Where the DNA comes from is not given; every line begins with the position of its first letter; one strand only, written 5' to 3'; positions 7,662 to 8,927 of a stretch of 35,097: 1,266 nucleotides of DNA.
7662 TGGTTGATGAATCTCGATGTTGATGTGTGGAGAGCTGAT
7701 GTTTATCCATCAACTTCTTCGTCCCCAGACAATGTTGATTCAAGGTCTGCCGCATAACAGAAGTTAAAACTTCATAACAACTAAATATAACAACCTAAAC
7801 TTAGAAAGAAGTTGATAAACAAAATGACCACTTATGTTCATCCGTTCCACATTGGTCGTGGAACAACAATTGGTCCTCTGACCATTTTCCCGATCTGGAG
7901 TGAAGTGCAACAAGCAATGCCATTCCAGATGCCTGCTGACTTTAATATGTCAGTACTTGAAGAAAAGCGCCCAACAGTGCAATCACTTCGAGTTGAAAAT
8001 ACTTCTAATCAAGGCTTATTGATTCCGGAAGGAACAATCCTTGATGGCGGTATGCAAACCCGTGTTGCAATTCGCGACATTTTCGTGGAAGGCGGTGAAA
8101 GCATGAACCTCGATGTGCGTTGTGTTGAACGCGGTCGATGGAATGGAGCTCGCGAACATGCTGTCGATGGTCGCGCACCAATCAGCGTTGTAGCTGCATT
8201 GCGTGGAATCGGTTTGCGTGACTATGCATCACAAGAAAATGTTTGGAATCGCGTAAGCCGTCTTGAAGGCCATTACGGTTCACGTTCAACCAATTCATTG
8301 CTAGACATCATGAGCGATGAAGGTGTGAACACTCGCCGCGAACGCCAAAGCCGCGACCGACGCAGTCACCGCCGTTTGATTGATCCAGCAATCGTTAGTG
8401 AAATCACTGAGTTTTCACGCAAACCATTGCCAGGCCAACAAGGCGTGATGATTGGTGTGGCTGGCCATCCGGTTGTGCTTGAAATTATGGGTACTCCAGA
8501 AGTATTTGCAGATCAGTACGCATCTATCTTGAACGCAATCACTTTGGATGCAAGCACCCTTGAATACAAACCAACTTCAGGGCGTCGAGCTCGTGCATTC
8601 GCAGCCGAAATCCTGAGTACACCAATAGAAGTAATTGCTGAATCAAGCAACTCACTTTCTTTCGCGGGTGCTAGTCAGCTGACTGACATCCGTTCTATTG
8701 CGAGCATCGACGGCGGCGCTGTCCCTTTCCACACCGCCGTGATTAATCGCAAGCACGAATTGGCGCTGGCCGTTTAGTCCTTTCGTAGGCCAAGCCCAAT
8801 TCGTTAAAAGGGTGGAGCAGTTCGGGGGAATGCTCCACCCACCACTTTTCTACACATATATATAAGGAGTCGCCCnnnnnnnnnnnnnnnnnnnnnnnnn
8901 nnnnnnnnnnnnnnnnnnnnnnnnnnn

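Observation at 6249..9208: NrtR-like regulator paired with a Cys-based phosphatase and an ARPP-1/DUF6569-like protein instead of NAD-biosynthesis genes: candidate ADP-ribose-linked module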

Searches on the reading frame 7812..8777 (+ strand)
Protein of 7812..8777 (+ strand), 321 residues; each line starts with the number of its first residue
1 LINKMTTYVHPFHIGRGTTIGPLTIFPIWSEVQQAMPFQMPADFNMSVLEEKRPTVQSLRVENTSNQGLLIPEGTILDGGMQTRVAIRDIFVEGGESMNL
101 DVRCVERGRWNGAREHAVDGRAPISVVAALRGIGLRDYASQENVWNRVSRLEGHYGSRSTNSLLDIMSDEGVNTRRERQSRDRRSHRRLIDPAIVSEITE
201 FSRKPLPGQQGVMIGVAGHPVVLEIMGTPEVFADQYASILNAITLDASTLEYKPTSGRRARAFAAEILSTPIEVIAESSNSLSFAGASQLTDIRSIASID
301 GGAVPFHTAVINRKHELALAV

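Call 3: search_protein_families(library=pfam, proteins=[window:7812-8777:+], max_evalue=0.01)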
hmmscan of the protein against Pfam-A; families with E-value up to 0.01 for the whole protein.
window:7812-8777:+ (321 aa): 1 family
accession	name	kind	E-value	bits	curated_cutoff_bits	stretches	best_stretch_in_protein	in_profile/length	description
PF20208.3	ARPP-1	-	1.8e-39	136.3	27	1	13-279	3-268/297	ARG and Rhodanese-Phosphatase-superfamily-associated Protein domain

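Call 4: search_protein_families(library=padloc, proteins=[window:7812-8777:+], max_evalue=0.01)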
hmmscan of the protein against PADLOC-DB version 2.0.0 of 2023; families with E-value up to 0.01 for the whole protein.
window:7812-8777:+ (321 aa): 0 families

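Call 8: search_protein_families(library=ncbifam, proteins=[window:7812-8777:+], max_evalue=0.01)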
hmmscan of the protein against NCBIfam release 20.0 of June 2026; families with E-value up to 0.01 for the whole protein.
window:7812-8777:+ (321 aa): 0 families

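Call 19: find_homologous_proteins(query=window:7824-8777:+, max_evalue=0.001)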
Query window:7824-8777:+ (317 aa): 71 proteins with E <= 0.001 among 2259 candidates.
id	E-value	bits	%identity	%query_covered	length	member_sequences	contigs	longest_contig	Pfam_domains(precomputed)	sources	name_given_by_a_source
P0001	1.1e-186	637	91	100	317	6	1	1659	PF20208.4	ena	-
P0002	1.5e-165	568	81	100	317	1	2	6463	PF20208.4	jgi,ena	jgi:hypothetical protein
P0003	3.9e-149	514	75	100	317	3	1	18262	PF20208.4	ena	-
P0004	1.5e-146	505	73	100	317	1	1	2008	PF20208.4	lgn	-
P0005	2.1e-145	502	73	100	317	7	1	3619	PF20208.4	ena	-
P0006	1.3e-144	499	72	100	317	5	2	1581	PF20208.4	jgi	jgi:hypothetical protein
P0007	1.2e-140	486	70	100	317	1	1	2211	PF20208.4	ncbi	-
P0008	4.4e-102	359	54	100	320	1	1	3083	PF20208.4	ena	-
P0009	6.0e-99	349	53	100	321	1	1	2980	PF20208.4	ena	-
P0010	9.1e-99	348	52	100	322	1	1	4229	PF20208.4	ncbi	-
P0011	9.2e-98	345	51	100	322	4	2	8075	PF20208.4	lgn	-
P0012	9.7e-91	322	49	100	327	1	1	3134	PF20208.4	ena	-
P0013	1.7e-88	315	49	100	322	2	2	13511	PF20208.4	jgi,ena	jgi:hypothetical protein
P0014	3.4e-88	314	48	100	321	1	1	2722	PF20208.4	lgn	-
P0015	2.4e-86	308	48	100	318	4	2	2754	PF20208.4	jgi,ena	jgi:hypothetical protein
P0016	3.1e-86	307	52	88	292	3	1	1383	PF20208.4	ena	-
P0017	8.2e-85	303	47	100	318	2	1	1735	PF20208.4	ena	-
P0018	2.0e-83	298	46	100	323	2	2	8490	PF20208.4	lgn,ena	-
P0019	1.0e-81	293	46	100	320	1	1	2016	PF20208.4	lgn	-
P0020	2.1e-79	285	46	98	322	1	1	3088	PF20208.4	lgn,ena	-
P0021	3.6e-78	281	49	87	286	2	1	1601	PF20208.4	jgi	jgi:hypothetical protein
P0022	3.6e-77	278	69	62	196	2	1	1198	PF20208.4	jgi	jgi:hypothetical protein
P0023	9.6e-77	276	49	87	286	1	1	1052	PF20208.4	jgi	jgi:hypothetical protein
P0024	4.8e-69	251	48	82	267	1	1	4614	PF20208.4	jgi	jgi:hypothetical protein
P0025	4.7e-65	238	40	100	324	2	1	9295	PF20208.4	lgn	-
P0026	3.7e-60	222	40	100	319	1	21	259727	PF20208.4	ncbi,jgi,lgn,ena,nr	ncbi:MAG: hypothetical protein EBS36_03750 [Actinobacteria bacterium]|nr:hypothetical protein [Actin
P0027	6.1e-60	221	39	100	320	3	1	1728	PF20208.4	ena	-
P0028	1.0e-57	214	39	100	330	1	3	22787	PF20208.4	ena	-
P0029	2.2e-57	213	41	98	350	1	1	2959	PF20208.4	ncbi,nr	ncbi:MAG: hypothetical protein KGP01_07160, partial [Actinomycetales bacterium]|nr:hypothetical prot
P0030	3.3e-56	209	37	100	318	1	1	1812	PF20208.4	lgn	-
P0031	1.3e-55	207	38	100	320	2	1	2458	PF20208.4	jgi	-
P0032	2.3e-53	199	38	97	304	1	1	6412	PF20208.4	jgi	jgi:hypothetical protein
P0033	1.9e-49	187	38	97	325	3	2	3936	PF20208.4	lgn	-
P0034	6.4e-49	185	36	98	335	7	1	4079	PF20208.4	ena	-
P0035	1.4e-42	164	33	96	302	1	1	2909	PF20208.4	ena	-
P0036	3.0e-41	160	34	97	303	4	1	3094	PF20208.4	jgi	-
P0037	4.2e-41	159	33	97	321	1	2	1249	PF20208.4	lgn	-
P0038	9.8e-41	158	37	97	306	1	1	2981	PF20208.4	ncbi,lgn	-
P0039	3.7e-39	153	34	97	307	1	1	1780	PF20208.4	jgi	jgi:ARG and Rhodanese-Phosphatase-superfamily-associated Protein domain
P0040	7.3e-39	152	36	97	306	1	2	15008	PF20208.4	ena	-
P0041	1.2e-38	151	33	97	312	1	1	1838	PF20208.4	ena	-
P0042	4.7e-38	149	32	97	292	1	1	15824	PF20208.4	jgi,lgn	jgi:hypothetical protein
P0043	6.2e-37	145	33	100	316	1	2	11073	PF20208.4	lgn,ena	-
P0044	9.3e-37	145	34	98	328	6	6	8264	PF20208.4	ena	-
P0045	1.4e-36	144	35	97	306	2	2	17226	PF20208.4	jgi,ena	-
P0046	1.8e-36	144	34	98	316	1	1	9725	PF20208.4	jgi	jgi:hypothetical protein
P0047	3.5e-36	143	39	79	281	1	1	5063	PF20208.4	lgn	-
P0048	3.7e-36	143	32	98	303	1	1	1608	PF20208.4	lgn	-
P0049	4.2e-36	143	38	81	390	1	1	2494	PF20208.4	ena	-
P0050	3.1e-35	140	32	100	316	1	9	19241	PF20208.4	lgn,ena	-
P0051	4.8e-34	136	35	81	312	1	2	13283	PF20208.4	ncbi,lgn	-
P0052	5.3e-34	136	35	97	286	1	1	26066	PF20208.4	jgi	jgi:hypothetical protein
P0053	1.4e-33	134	32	97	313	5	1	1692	PF20208.4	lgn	-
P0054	2.2e-33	134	35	81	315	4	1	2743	PF20208.4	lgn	-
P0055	2.5e-33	134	34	97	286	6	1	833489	PF20208.4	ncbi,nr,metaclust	ncbi:hypothetical protein ASF35_11950 [Aeromicrobium sp. Leaf291]|nr:hypothetical protein ASF35_1195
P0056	3.6e-33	133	34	97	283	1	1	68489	PF20208.4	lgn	-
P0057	6.2e-33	132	34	76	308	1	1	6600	PF20208.4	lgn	-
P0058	8.2e-32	129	31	97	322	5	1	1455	PF20208.4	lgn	-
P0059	5.7e-28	116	31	97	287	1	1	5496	PF20208.4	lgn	-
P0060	1.3e-27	115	29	98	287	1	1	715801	PF20208.4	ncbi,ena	-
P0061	2.2e-27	114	30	81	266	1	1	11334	PF20208.4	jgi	jgi:hypothetical protein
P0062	1.8e-26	111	31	97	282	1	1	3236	PF20208.4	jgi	jgi:hypothetical protein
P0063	8.8e-26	109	27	97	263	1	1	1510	PF20208.4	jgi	jgi:hypothetical protein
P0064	2.4e-24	104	27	97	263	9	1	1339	PF20208.4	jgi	jgi:hypothetical protein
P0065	3.7e-24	104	29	97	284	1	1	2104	PF20208.4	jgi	jgi:hypothetical protein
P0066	5.5e-23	100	29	97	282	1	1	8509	PF20208.4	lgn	-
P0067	4.7e-22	97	32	74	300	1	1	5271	PF20208.4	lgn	-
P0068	2.3e-13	68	25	87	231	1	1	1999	PF20208.4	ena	-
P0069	6.5e-13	67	30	87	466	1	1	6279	PF20208.4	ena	-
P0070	1.4e-6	46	30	67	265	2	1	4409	PF20208.4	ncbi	ncbi:MAG: ARPP-1 family domain-containing protein, partial [Anaerolineae bacterium]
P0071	7.6e-5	40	26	74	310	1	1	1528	PF20208.4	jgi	jgi:hypothetical protein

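Call 20: find_encoding_contigs(protein=P0003, flank=8000, max_places=3)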
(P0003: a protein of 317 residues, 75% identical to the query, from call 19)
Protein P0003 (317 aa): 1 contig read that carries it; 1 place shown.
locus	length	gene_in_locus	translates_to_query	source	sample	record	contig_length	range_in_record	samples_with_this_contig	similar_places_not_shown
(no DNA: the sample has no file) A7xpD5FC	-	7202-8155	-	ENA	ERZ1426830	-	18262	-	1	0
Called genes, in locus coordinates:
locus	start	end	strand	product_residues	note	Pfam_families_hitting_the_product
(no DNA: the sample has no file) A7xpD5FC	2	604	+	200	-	?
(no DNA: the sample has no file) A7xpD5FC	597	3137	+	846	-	PF10544:T5orf172, PF04851:ResIII (weak)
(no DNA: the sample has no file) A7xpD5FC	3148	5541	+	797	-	PF00580:UvrD-helicase, PF13604:AAA_30 (faint), PF13245:AAA_19, PF13538:UvrD_C_2 (faint), PF13361:UvrD_C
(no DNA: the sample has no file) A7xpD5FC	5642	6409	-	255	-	PF21906:WHD_NrtR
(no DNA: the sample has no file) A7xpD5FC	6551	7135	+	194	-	PF00782:DSPc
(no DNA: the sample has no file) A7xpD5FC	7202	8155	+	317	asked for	PF20208:ARPP-1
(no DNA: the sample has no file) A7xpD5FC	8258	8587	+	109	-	-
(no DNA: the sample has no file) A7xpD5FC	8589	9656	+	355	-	PF22552:TY-Chap3 (weak)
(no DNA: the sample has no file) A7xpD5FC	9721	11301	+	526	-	-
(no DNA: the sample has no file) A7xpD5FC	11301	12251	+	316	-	PF03747:ADP_ribosyl_GH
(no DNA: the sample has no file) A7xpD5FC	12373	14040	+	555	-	-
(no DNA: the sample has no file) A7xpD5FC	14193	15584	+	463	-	-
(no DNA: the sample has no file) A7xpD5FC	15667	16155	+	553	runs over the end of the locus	PF00041:fn3 (faint), PF25059:FN3_DSCAM-DSCAML_C (faint)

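Call 21: find_encoding_contigs(protein=P0026, flank=8000, max_places=3)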
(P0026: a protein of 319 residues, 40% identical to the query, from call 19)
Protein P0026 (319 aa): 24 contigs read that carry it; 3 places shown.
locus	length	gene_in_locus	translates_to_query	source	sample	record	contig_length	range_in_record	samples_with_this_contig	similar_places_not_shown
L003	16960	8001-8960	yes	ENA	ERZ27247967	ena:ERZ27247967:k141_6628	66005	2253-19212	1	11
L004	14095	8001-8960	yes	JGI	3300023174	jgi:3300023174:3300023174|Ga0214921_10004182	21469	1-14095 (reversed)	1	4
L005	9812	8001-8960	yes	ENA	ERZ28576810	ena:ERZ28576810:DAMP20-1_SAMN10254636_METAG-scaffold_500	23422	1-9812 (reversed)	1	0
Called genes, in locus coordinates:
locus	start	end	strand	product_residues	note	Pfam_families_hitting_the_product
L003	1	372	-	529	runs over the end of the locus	PF10602:RPN7 (faint), PF13176:TPR_7 (faint), PF13174:TPR_6 (faint), PF17874:TPR_MalT, PF13424:TPR_12, PF00515:TPR_1 (weak), PF07719:TPR_2 (weak), PF13432:TPR_16 (weak), +4 more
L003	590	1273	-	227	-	-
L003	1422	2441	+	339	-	PF00850:Hist_deacetyl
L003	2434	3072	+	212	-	-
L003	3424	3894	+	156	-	PF02467:Whib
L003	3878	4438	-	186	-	-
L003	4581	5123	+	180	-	PF00782:DSPc (weak)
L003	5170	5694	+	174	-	PF00782:DSPc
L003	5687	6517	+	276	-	-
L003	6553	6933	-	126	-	-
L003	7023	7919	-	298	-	PF21906:WHD_NrtR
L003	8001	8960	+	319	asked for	PF20208:ARPP-1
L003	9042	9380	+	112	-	-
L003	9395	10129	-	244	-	PF03350:UPF0114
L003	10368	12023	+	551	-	PF00561:Abhydrolase_1, PF12146:Hydrolase_4 (faint), PF08386:Abhydrolase_4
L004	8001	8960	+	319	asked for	PF20208:ARPP-1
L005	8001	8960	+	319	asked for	PF20208:ARPP-1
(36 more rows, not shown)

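Call 22: find_encoding_contigs(protein=P0013, flank=8000, max_places=3)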
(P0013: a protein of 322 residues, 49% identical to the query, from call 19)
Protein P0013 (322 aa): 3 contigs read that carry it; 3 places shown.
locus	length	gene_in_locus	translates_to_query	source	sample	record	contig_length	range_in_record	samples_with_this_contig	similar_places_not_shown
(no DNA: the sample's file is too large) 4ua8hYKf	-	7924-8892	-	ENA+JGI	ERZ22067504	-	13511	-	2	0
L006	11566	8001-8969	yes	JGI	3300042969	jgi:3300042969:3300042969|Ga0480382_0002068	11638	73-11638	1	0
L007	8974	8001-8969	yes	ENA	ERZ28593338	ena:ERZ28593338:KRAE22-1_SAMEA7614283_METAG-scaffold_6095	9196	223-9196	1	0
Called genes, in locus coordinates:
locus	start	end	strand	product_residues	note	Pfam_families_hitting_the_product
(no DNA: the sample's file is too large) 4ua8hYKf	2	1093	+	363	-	?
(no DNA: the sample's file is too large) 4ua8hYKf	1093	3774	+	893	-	PF13476:AAA_23, PF13514:AAA_27 (weak), PF13555:AAA_29 (weak), PF13558:SbcC_Walker_B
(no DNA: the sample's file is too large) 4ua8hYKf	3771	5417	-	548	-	PF08378:NERD, PF00580:UvrD-helicase (faint), PF13245:AAA_19, PF13538:UvrD_C_2 (weak)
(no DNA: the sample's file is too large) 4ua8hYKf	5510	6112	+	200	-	-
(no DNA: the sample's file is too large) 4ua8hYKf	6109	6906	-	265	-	PF19368:WHD_AraR (weak), PF21906:WHD_NrtR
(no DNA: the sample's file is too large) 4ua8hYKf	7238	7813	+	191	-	PF00782:DSPc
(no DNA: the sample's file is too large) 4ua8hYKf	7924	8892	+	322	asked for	PF20208:ARPP-1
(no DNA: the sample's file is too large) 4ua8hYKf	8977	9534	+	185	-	-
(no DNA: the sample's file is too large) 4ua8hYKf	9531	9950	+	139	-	PF02467:Whib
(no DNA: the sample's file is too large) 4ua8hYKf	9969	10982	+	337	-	PF22552:TY-Chap3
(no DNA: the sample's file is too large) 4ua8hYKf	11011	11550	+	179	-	-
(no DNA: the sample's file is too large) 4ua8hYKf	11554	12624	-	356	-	PF13395:HNH_4 (weak)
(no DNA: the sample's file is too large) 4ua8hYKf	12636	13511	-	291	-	?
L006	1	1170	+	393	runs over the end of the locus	PF00149:Metallophos, PF12320:SbcD_C (weak)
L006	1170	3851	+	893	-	PF13476:AAA_23, PF13514:AAA_27 (weak), PF13555:AAA_29 (weak), PF13558:SbcC_Walker_B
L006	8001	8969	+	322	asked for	PF20208:ARPP-1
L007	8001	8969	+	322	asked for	PF20208:ARPP-1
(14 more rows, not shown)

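Call 24: find_encoding_contigs(protein=P0055, flank=8000, max_places=2)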
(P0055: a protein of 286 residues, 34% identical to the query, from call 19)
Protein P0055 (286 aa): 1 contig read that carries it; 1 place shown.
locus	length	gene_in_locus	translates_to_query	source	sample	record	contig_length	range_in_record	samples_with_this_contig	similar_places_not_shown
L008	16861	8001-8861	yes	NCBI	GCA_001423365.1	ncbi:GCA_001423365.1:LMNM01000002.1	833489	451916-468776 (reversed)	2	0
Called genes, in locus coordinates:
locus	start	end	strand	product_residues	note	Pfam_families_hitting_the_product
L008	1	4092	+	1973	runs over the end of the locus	PF13195:DUF4011, PF13086:AAA_11, PF13245:AAA_19 (faint), PF13604:AAA_30 (weak), PF13087:AAA_12, PF18741:MTES_1575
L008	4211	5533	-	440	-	PF09903:DUF2130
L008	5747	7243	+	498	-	PF13289:SIR2_2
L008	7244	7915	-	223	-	PF21906:WHD_NrtR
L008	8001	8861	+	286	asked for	PF20208:ARPP-1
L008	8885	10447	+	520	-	PF03747:ADP_ribosyl_GH, PF00782:DSPc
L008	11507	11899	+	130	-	-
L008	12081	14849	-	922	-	PF20465:MmeI_hel, PF20473:MmeI_Mtase, PF20466:MmeI_TRD, PF20467:MmeI_C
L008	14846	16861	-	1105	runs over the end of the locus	PF13091:PLDc_2, PF09565:RE_NgoFVII (weak), PF00176:SNF2-rel_dom (weak), PF04851:ResIII (faint), PF00271:Helicase_C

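Call 25: find_encoding_contigs(protein=P0060, flank=8000, max_places=2)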
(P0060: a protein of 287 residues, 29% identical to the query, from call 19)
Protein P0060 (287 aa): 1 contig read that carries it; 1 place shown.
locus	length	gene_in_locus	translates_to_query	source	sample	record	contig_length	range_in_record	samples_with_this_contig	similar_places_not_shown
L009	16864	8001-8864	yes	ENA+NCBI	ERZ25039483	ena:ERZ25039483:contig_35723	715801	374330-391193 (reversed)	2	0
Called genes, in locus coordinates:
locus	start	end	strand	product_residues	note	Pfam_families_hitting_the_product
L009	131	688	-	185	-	PF12680:SnoaL_2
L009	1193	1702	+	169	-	PF22811:Zn_ribbon_NrdR, PF03477:ATP-cone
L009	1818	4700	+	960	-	PF08471:Ribonuc_red_2_N, PF02867:Ribonuc_red_lgC, PF12637:TSCPD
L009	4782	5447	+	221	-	PF10263:SprT-like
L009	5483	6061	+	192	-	PF13289:SIR2_2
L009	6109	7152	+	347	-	PF27542:ArfC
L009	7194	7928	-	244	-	PF21906:WHD_NrtR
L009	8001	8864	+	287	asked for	PF20208:ARPP-1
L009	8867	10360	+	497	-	PF03747:ADP_ribosyl_GH, PF00782:DSPc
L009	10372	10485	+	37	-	-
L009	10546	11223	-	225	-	-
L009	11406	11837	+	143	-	PF09945:DUF2177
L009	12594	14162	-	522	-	PF00501:AMP-binding, PF13193:AMP-binding_C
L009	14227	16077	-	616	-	PF26965:MimR_N, PF01590:GAF, PF26961:MimR, PF25601:AAA_lid_14, PF02954:HTH_8, PF18024:HTH_50 (faint)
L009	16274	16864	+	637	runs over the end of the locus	PF05378:Hydant_A_N, PF01968:Hydantoinase_A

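Call 26: find_encoding_contigs(protein=P0056, flank=8000, max_places=2)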
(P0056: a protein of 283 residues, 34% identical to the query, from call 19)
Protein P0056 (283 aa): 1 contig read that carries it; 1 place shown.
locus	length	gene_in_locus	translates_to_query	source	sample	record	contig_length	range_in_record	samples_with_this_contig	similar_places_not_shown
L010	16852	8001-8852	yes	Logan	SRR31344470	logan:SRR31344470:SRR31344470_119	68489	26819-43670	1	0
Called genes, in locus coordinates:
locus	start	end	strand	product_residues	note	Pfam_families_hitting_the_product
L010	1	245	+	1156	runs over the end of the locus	PF12705:PDDEXK_1 (weak), PF13482:RNase_H_2, PF13245:AAA_19 (weak), PF13604:AAA_30, PF13086:AAA_11 (weak), PF13087:AAA_12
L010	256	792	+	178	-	-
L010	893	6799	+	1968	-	PF13195:DUF4011, PF13086:AAA_11, PF13245:AAA_19 (faint), PF13604:AAA_30 (weak), PF13087:AAA_12, PF18741:MTES_1575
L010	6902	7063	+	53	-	-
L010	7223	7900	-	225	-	PF21906:WHD_NrtR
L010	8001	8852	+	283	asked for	PF20208:ARPP-1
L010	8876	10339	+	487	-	PF03747:ADP_ribosyl_GH, PF00782:DSPc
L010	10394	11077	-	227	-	-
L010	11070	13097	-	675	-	PF00270:DEAD, PF04851:ResIII, PF00271:Helicase_C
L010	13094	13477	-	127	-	PF13560:HTH_31 (weak), PF01381:HTH_3 (weak)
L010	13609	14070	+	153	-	-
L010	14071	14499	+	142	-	PF02467:Whib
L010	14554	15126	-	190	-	-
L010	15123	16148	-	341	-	-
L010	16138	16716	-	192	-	-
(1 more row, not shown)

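Call 32: search_protein_families(library=phrogs, proteins=[window:7824-8777:+], max_evalue=0.01)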
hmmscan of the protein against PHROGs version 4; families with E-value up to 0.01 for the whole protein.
window:7824-8777:+ (317 aa): 0 families

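Call 38: find_related_loci(query=A2, collection=genome_contigs, flank=8000)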
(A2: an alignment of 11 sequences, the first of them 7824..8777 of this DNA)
Query A2 (317 aa) in genome_contigs; peptide patterns used: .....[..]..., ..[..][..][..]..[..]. (x = any residue, [..] = any of these).
130 stretches matched a pattern; 108 encode a relative of the query (tblastn E <= 1e-3); the best 80 are kept; 80 distinct loci.
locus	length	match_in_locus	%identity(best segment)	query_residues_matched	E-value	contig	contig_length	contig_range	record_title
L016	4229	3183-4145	52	1-316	8e-106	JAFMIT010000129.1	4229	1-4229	MAG: Actinomycetota bacterium isolate DEBay_Sum019D_L_G_102 NODE_28263_length_4229_cov_2.862242, whole genome shotgun se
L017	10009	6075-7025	37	1-316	9e-63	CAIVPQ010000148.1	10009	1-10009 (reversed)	MAG: uncultured actinobacterium isolate Ja1_bin-3476 genome assembly, contig: bin-3476:148/205, whole genome shotgun seq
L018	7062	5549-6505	40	1-316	2e-61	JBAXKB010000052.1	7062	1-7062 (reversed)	MAG: Actinomycetes bacterium isolate ELA390 MAG390_52, whole genome shotgun sequence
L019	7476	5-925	39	13-316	2e-56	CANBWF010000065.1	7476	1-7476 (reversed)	MAG: Actinobacteria bacterium isolate JR-DAM-100519-59 genome assembly, contig: JR-DAM-100519-C14267, whole genome shotg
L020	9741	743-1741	38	8-317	2e-51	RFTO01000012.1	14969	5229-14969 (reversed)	MAG: Actinomycetota bacterium isolate WB4_2_0078 contig_100_11, whole genome shotgun sequence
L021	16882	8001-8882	34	8-316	2e-51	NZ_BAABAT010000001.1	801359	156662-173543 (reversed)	Dactylosporangium darangshiense strain JCM 17441 sequence001, whole genome shotgun sequence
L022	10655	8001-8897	34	8-316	1e-48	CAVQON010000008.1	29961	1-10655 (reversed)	MAG: uncultured Actinomycetota bacterium isolate MFD09964.bin.1.108 genome assembly, contig: contig_3663, whole genome s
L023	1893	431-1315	35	8-316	2e-48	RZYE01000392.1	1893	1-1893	MAG: Actinomycetota bacterium isolate INTA.AUR.005 contig-100_37787, whole genome shotgun sequence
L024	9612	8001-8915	33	3-316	6e-46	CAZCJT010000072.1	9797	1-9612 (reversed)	MAG TPA_asm: uncultured Acidimicrobiaceae bacterium isolate SRP062349_co6_4 genome assembly, contig: NODE_5507_length_97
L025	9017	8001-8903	33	8-316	2e-45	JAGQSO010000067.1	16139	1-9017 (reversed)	MAG: Acidimicrobiales bacterium isolate HKST-UBA09 k127_516612, whole genome shotgun sequence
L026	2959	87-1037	40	8-312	3e-43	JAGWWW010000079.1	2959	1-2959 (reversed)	MAG: Actinomycetales bacterium isolate REEB452 contig-150_56347, whole genome shotgun sequence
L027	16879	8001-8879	36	8-316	2e-43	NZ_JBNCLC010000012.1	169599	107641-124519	Micromonospora sp. DT47 NODE_12_length_169599_cov_30.493246, whole genome shotgun sequence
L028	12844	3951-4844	35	3-316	6e-43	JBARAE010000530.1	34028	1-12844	MAG: Micromonospora sp. isolate MFD03245_ilm_asm_bin7 k127_300935, whole genome shotgun sequence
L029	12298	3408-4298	35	3-316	1e-42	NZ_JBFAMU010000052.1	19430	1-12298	Micromonospora sp. NPDC049799 NPDC049799_104_G12.ctg-0052, whole genome shotgun sequence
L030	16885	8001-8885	30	8-316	6e-42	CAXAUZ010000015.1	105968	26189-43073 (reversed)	MAG TPA_asm: uncultured Acidimicrobiaceae bacterium isolate ERR2752157_binner123_Refined_19 genome assembly, contig: ERZ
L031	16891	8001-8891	35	3-316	3e-41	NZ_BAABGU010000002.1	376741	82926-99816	Micromonospora coerulea strain JCM 3175 sequence002, whole genome shotgun sequence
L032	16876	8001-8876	35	8-315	6e-41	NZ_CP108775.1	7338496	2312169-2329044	Micromonospora sp. NBC_00898 chromosome, complete genome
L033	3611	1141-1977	33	8-316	9e-41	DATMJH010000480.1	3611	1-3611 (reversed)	MAG TPA_asm: Mycobacteriales bacterium isolate SMAG_U13563 k141_20063, whole genome shotgun sequence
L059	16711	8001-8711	34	8-268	2e-28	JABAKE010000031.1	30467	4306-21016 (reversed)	Modestobacter lapidis strain DSM 100206 Scaffold29_1, whole genome shotgun sequence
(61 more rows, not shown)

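Call 45: search_solved_structures(query=A1, max_evalue=1)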
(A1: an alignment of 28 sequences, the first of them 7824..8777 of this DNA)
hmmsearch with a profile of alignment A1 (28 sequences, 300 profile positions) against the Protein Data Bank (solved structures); distinct sequences matched with E-value up to 1: 1.
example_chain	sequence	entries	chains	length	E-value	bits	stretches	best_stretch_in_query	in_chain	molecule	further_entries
3lwd_A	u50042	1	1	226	0.084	15.4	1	167-246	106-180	6-phosphogluconolactonase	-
